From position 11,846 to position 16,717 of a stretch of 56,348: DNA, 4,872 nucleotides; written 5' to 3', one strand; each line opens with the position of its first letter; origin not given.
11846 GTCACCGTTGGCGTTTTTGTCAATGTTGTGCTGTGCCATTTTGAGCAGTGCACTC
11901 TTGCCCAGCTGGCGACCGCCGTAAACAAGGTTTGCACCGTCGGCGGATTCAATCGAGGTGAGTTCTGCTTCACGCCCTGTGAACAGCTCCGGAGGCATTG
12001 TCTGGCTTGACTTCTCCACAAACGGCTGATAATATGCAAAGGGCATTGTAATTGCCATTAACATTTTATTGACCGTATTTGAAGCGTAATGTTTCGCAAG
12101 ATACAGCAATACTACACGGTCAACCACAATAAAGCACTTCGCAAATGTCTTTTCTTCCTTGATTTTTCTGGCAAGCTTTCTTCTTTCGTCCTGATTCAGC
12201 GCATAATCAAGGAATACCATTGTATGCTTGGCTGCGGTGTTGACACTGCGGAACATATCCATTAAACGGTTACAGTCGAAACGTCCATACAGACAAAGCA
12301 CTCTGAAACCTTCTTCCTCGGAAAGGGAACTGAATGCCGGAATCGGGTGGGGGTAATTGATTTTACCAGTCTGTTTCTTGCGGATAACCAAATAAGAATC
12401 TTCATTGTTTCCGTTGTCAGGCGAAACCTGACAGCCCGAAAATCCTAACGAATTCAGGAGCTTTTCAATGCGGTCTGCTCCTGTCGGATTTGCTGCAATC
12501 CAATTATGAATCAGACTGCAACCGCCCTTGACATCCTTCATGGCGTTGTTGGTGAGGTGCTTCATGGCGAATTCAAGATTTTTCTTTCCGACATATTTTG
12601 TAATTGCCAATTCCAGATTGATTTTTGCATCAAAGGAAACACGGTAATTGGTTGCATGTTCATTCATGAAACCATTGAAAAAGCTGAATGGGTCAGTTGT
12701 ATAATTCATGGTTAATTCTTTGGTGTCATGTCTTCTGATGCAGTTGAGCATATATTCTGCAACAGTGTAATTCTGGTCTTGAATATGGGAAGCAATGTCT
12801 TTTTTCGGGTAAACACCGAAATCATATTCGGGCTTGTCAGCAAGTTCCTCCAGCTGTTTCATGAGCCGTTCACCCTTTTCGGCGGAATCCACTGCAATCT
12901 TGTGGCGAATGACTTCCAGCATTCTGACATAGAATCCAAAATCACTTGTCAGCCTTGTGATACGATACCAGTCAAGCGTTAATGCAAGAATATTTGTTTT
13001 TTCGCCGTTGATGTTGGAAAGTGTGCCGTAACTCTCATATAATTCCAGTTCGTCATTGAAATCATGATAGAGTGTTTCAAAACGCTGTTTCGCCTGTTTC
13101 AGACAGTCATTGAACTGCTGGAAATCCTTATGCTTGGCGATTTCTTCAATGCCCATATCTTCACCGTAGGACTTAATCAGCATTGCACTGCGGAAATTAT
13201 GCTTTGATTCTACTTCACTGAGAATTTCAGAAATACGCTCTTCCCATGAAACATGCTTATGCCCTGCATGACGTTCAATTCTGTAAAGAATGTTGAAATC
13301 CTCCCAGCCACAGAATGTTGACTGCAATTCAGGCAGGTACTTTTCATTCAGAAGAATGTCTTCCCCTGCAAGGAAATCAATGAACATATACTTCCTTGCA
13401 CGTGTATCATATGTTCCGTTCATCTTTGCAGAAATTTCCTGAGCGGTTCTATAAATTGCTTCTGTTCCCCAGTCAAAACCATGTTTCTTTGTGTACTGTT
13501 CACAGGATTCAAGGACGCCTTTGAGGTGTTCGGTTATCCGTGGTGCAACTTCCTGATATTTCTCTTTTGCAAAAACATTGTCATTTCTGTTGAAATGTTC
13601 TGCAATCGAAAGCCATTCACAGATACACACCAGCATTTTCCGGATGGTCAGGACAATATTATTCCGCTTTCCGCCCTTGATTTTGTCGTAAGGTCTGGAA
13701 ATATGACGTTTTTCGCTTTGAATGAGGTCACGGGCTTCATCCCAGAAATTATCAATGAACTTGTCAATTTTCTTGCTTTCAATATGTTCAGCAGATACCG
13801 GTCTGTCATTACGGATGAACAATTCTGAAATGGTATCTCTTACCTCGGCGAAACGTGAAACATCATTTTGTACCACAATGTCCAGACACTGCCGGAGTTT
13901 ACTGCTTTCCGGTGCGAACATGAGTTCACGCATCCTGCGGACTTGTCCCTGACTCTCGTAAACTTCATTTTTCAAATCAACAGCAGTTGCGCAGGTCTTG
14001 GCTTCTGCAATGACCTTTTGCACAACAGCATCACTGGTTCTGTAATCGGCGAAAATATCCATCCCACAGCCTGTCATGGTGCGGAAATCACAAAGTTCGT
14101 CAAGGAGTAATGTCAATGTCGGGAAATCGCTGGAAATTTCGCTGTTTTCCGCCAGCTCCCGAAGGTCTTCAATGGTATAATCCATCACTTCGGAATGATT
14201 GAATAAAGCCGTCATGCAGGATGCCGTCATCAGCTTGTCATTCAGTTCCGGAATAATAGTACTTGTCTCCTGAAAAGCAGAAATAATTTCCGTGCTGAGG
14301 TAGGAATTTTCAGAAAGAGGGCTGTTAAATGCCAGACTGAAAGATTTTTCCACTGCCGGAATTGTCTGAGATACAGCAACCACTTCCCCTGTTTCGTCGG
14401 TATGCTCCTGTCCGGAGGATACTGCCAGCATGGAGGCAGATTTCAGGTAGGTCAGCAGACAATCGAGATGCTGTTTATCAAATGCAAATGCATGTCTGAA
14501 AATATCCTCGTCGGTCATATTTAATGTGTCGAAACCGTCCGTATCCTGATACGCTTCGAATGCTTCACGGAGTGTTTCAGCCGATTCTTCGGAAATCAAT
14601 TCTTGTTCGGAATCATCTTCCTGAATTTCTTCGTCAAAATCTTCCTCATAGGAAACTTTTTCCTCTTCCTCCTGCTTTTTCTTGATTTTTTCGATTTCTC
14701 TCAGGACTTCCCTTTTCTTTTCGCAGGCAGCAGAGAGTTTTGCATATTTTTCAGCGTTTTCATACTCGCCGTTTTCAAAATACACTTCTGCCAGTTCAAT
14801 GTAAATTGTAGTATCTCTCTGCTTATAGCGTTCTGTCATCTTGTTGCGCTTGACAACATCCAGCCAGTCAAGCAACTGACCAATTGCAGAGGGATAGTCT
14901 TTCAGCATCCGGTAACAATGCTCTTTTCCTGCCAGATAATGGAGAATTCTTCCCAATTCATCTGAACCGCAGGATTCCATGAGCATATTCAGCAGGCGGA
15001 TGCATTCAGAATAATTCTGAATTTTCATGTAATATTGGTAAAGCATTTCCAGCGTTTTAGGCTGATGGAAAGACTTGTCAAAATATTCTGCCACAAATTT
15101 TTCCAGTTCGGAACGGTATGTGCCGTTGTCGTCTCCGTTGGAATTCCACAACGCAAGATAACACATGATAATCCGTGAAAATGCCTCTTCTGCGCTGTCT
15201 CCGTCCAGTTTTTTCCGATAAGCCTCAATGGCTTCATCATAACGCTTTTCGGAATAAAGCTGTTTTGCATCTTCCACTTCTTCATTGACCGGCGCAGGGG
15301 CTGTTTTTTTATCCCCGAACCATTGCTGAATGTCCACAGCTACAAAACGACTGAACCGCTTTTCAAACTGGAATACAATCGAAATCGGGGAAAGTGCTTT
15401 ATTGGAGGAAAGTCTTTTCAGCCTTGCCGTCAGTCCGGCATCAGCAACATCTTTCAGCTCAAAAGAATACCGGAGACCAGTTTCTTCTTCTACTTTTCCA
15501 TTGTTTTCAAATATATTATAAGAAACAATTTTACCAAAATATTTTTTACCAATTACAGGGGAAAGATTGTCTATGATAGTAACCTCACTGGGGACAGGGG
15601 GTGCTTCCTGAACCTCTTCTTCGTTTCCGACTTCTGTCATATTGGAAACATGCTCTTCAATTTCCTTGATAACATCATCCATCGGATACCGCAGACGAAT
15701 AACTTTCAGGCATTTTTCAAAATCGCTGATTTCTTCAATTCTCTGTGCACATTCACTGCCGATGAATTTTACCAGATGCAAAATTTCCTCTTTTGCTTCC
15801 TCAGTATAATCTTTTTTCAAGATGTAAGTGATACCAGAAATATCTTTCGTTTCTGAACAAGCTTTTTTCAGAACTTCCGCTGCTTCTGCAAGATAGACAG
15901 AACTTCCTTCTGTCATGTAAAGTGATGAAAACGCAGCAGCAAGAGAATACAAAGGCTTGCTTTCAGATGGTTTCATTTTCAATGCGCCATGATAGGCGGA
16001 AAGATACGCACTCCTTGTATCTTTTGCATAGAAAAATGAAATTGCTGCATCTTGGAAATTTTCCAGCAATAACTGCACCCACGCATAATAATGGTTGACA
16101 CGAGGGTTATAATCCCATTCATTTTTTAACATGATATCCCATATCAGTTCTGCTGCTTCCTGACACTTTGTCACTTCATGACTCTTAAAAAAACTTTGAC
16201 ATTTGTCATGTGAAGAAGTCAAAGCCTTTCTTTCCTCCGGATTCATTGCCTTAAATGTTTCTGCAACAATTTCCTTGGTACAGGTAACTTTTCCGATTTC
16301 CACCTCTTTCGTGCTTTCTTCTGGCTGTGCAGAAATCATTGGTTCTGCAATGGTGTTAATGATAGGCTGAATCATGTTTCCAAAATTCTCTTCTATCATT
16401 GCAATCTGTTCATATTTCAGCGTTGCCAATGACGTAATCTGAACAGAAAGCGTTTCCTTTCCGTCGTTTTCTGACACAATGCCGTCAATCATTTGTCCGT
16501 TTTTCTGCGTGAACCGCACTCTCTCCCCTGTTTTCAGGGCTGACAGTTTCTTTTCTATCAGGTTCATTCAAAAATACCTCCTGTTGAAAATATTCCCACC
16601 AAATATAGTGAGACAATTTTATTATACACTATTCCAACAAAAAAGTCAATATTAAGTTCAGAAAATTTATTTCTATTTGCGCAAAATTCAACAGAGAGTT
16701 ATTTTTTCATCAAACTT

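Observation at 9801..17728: WYL regulator + 1904-aa TPR/P-loop NTPase + overlapping HEPN-motif gene: candidate undescribed defence (abortive-infection type) cassette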

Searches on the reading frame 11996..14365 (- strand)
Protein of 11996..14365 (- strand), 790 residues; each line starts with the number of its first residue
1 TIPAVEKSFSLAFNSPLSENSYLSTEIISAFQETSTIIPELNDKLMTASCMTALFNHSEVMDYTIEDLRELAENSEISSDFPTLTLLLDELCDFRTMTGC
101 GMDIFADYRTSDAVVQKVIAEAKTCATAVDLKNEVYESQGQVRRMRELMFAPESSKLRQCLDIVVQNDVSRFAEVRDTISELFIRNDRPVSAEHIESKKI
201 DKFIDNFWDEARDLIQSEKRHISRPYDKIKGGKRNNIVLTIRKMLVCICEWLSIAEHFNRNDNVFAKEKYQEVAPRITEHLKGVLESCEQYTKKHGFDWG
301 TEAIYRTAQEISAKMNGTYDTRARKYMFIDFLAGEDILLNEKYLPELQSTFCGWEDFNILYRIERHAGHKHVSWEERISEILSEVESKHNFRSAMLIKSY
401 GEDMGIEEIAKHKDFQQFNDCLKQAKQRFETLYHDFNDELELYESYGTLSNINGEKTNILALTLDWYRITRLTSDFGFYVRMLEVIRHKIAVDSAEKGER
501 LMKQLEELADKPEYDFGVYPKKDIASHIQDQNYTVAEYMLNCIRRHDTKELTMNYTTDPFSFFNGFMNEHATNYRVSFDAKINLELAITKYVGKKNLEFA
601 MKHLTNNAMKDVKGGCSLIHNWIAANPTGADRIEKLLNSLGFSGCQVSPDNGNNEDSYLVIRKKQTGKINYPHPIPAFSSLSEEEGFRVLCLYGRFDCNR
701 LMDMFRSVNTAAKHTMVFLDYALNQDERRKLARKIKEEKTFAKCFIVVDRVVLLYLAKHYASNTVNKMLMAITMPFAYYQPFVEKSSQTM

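Call 63: find_homologous_proteins(query=A6, max_evalue=1e-10)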
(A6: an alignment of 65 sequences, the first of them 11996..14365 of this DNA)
Query A6 (65 sequences) (790 aa, profile of the alignment): 9 proteins with E <= 1e-10 among 8000 candidates.
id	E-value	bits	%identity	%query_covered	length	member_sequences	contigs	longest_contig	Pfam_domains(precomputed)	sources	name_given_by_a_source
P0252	2.4e-298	1010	57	100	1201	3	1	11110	-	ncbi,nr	ncbi:MAG: hypothetical protein NC340_09615, partial [Ruminococcus flavefaciens]|nr:hypothetical prot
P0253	3.0e-273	927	51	94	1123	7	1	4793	-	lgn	-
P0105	1.4e-258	879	50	95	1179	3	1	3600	-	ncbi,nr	ncbi:MAG: hypothetical protein K2H89_11680, partial [Oscillospiraceae bacterium]|nr:hypothetical pro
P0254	8.1e-229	780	58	71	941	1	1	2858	-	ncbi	ncbi:MAG: hypothetical protein ACI4JY_07305, partial [Oscillospiraceae bacterium]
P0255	1.5e-215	736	54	70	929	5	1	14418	-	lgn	-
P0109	1.1e-204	700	48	83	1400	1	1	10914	PF13424.13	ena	-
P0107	1.3e-189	651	56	61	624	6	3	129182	-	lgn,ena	-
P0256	1.1e-154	535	79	60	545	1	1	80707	-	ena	-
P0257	6.6e-116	407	49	49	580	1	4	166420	-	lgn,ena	-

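Call 75: predict_structure(alignment_id=A7)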
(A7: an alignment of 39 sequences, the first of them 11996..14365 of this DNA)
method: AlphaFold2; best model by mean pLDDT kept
length: 790 residues; sequences in the alignment: 39
mean_pLDDT: 86.9   pTM: 0.60
mean pLDDT of the five models: 86.9, 86.5, 85.3, 85.2, 84.9
residues with pLDDT >= 90: 413; 70-90: 325; 50-70: 34; < 50: 18
segments of 3 or more residues with pLDDT < 50: 551-556, 780-790
pLDDT, mean of each block of 10 residues (from residue 1): 87 89 92 93 95 88 89 83 92 90 84 82 86 65 88 88 90 92 87 88 93 89 82 84 90 76 79 94 95 94 95 90 89 92 85 80 91 95 94 95 90 93 93 94 88 90 93 93 92 92 94 88 92 89 80 51 89 89 90 90 79 90 84 92 89 86 70 66 87 90 89 90 90 82 88 94 87 74 36
secondary structure, 60 per line:
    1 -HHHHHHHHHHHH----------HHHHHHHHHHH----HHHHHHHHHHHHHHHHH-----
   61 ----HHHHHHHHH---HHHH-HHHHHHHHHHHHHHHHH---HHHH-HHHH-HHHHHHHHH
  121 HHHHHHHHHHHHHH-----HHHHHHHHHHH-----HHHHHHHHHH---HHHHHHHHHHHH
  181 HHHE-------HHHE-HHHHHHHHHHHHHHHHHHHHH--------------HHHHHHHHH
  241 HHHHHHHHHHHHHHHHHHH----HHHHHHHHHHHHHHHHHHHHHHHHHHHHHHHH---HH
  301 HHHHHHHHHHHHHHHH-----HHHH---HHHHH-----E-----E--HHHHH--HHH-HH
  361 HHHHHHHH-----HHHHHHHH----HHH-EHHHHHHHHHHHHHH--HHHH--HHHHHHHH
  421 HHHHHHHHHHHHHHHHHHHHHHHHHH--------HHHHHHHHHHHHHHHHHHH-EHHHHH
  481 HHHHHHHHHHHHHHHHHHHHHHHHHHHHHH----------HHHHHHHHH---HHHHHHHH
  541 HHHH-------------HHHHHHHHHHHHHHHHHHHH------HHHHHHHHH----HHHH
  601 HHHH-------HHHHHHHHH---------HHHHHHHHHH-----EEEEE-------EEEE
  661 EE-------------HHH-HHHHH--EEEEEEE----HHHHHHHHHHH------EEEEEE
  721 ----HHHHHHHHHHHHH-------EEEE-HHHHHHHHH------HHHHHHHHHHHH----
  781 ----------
elements in order (helices of 4 or more, strands of 3 or more residues): H2-13 H24-34 H39-55 H65-73 H77-80 H82-98 H102-105 H107-110 H112-134 H140-150 H156-165 H169-183 H197-217 H232-259 H264-295 H299-316 H322-325 H329-333 H348-352 H359-368 H374-381 H391-404 H407-410 H413-446 H455-473 H476-510 H521-529 H533-544 H558-577 H584-592 H597-604 H612-620 H630-639 E645-649 E657-662 H680-684 E687-693 H698-708 E715-720 H725-737 E745-748 H750-758 H765-776

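Call 78: fold_search(model_id=the predicted structure, library=pdb)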
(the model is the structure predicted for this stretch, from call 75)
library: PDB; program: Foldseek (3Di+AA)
matches with E <= 10: 124; with E <= 0.001: 0
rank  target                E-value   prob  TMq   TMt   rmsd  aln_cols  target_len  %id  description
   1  8xq9_A                4.3e-01  0.09  0.10  0.11  30.1       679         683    8  Structure of the sea urchin spSLC9C1 in state-2 w/ cAMP dimer (released 2024-07-17)
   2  7b51_A                5.5e-01  0.06  0.08  0.07  31.4       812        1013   10  Crystal structure of human CRM1 covalently modified by 2-mercaptoethanol at Cys528 (released 2021-03-10)
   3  8omv_D                5.9e-01  0.09  0.06  0.07  35.7       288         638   12  Crystal structure of the constitutively active S117E/S181E mutant of human IKK2 (released 2024-04-10)
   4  8iwo_A                6.7e-01  0.06  0.09  0.08  28.0       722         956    9  The rice Na+/H+ antiporter SOS1 in an auto-inhibited state (released 2023-11-22)
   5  8xq5_A                7.0e-01  0.04  0.08  0.08  33.6       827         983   11  Structure of the sea urchin spSLC9C1 in state-3 w/o cAMP dimer (released 2025-01-15)
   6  8xq7_A                7.2e-01  0.05  0.08  0.07  33.5       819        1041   10  Structure of the sea urchin spSLC9C1 in state-1 w/ cAMP dimer (released 2024-07-17)
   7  8u6z_A                7.2e-01  0.04  0.08  0.07  33.6       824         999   10  SLC9C1 at pH 8 in presence of K+ (released 2025-03-26)
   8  6yvu_B                9.6e-01  0.02  0.06  0.04  86.7       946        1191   12  Condensin complex from S.cerevisiae ATP-free apo non-engaged state (released 2020-07-15)
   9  7fik_I                1.2e+00  0.04  0.08  0.09  33.2       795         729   10  The cryo-EM structure of the CR subunit from X. laevis NPC (released 2022-11-09)
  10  5vku_0                1.2e+00  0.30  0.13  0.26  16.4       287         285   11  An atomic structure of the human cytomegalovirus (HCMV) capsid with its securing layer of pp150 tegument protein (released 2017-06-28)
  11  2b1e                  1.3e+00  0.08  0.12  0.15  30.6       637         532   11  The structures of exocyst subunit Exo70p and the Exo84p C-terminal domains reveal a common motif (released 2005-11-01)
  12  8u7o_B                1.5e+00  0.04  0.09  0.08  33.3       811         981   12  WT sea urchin SLC9C1 with 5mM cAMP at pH 6 in Na+ - Grip and Twist (GnT) conformation (released 2025-03-26)
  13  7sqc_Q1               1.8e+00  0.04  0.08  0.04  31.6       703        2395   11  Ciliary C1 central pair apparatus isolated from Chlamydomonas reinhardtii (released 2022-04-13)
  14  9e5c_6e               1.9e+00  0.03  0.09  0.03  39.2       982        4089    9  Cryo-EM structure of 96 nm repeat of microtubule doublet from T. brucei flagellum (released 2025-03-12)
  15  6xjp_C                2.0e+00  0.04  0.10  0.09  29.7       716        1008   12  Crystal Structure of KPT-185 bound to CRM1 (537-DLTVK-541 to GLCEQ) (released 2021-01-27)
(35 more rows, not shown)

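Call 98: fold_search(model_id=the predicted structure, library=viral)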
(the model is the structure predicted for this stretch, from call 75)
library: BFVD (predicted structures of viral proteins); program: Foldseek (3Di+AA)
matches with E <= 10: 123; with E <= 0.001: 0
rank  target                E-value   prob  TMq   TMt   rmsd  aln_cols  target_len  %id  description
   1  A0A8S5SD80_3          9.2e-02  0.08  0.08  0.05  39.4       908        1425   10  Minor tail protein [Siphoviridae sp. ctnpt50]
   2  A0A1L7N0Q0            3.7e-01  0.04  0.06  0.06  49.2       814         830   10  Putative SbcC-ATPase [Ralstonia phage RP12]
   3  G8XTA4                4.1e-01  0.41  0.12  0.12  17.5       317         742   15  Tegument protein pp150 [Simian cytomegalovirus (strain Colburn)]
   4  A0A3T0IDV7            5.2e-01  0.06  0.10  0.09  26.1       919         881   10  (no name in the UniProt tables at hand)
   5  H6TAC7                6.6e-01  0.04  0.06  0.09  34.8       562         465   11  Ankyrin repeat protein [Cotia virus]
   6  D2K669                8.4e-01  0.14  0.09  0.08  18.2       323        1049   10  Tegument protein pp150 [Human cytomegalovirus]
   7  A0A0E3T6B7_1          8.4e-01  0.05  0.09  0.07  28.3       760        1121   11  Tape measure protein [Bacillus phage Stills]
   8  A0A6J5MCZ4            8.7e-01  0.06  0.09  0.10  32.4       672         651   12  Uncharacterized protein [uncultured Caudovirales phage]
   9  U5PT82                9.4e-01  0.04  0.07  0.05  34.1       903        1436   10  Tape measure [Clavibacter phage CN1A]
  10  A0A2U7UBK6            1.0e+00  0.04  0.07  0.08  31.2       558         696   11  Uncharacterized protein [Pandoravirus neocaledonia]
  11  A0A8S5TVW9            1.2e+00  0.06  0.10  0.11  35.2       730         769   10  Minor tail protein [Siphoviridae sp. ctmxA102]
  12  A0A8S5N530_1          1.2e+00  0.04  0.08  0.08  29.8       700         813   12  Minor tail protein [Siphoviridae sp. ctWDo30]
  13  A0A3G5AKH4            1.4e+00  0.08  0.08  0.13  23.5       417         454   11  RPB5 subunit of DNA-directed RNA polymerase [Solumvirus sp.]
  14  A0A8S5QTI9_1          1.5e+00  0.03  0.07  0.06  37.1       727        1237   11  Structural protein [CrAss-like virus sp. ctDAq1]
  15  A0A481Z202            1.7e+00  0.04  0.08  0.09  29.6       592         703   12  Uncharacterized protein [Pithovirus LCPAC001]
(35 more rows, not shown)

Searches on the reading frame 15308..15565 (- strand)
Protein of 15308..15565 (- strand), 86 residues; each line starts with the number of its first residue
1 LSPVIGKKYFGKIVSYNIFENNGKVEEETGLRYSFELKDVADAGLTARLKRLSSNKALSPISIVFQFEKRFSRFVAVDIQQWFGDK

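Call 104: search_solved_structures(query=A11, max_evalue=10, show_alignments=2)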
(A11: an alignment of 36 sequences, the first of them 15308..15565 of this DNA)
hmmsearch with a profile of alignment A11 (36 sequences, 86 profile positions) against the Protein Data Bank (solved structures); distinct sequences matched with E-value up to 10: 5.
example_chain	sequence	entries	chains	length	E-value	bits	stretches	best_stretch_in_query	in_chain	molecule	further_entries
2lss_A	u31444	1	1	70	0.0053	20.1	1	9-80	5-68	Cold shock-like protein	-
2kcm_A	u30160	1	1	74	0.006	19.9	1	10-51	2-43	Cold shock domain family protein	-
2mbl_A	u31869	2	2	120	0.11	15.8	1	29-62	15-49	Top7 Fold Protein Top7m13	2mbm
9t0z_9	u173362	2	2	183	0.61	13.4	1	5-46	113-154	Ribosome hibernation promoting factor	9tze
6zj3_L1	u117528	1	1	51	0.9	12.9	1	43-71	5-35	Ribosomal protein eL39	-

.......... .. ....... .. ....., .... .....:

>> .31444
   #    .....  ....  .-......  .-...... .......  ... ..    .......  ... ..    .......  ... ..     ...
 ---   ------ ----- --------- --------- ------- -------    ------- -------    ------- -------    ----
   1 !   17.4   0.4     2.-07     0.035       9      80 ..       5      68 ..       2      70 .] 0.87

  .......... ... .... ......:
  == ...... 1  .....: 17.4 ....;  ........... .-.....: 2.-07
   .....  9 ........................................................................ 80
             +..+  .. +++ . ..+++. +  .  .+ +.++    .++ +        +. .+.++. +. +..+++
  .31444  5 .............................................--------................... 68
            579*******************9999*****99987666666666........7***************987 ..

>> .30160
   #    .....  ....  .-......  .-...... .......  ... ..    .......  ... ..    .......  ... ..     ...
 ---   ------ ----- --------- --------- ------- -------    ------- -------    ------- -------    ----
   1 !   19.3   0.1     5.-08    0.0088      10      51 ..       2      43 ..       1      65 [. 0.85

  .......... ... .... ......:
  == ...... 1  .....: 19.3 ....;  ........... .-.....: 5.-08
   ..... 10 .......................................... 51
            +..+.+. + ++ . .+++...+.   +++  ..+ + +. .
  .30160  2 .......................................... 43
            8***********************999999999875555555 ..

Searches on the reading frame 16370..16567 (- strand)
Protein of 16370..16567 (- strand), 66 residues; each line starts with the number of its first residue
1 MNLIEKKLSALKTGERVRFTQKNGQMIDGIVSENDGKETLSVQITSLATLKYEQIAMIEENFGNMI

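Call 105: search_solved_structures(query=A12, max_evalue=10, show_alignments=1)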
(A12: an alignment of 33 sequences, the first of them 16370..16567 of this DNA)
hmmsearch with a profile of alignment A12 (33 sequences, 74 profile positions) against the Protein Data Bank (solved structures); distinct sequences matched with E-value up to 10: 27.
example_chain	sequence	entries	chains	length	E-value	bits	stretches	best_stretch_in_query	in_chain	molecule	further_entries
4mtn_A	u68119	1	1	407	0.15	15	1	21-50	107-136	Transcription termination factor NusA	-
6duq_M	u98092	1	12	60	0.18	14.7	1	11-55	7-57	Transcription termination/antitermination protein NusG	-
8g2u_u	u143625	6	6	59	0.18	14.7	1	11-55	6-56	Transcription termination/antitermination protein NusG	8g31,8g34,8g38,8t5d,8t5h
4chm_A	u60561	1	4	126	0.19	14.6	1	10-59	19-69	IMC SUB-COMPARTMENT PROTEIN ISP1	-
2kvq_G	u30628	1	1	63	0.21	14.4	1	11-55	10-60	Transcription antitermination protein nusG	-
9hfj_A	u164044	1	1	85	0.34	13.8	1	23-52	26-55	SusC homolog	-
4m77_G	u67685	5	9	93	0.36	13.7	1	13-43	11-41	U6 snRNA-associated Sm-like protein LSm4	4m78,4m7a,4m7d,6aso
5vsu_D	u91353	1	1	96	0.37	13.7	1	13-43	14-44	U6 snRNA-associated Sm-like protein LSm4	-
4c8q_D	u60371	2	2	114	0.46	13.4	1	13-43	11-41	U6 SNRNA-ASSOCIATED SM-LIKE PROTEIN LSM4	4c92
6ytc_A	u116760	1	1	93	0.52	13.2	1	25-52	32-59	TonB-dependent receptor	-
4m75_G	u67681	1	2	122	0.57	13.1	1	13-43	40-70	U6 snRNA-associated Sm-like protein Lsm4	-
9if7_64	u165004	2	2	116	0.75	12.7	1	14-43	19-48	U6 snRNA-associated Sm-like protein LSm4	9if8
6s4s_B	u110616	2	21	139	0.8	12.6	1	6-33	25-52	PlyP35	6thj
6s4s_A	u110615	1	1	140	0.8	12.6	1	6-33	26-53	PlyP35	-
6s3y_A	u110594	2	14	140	0.8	12.6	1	6-33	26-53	PlyP35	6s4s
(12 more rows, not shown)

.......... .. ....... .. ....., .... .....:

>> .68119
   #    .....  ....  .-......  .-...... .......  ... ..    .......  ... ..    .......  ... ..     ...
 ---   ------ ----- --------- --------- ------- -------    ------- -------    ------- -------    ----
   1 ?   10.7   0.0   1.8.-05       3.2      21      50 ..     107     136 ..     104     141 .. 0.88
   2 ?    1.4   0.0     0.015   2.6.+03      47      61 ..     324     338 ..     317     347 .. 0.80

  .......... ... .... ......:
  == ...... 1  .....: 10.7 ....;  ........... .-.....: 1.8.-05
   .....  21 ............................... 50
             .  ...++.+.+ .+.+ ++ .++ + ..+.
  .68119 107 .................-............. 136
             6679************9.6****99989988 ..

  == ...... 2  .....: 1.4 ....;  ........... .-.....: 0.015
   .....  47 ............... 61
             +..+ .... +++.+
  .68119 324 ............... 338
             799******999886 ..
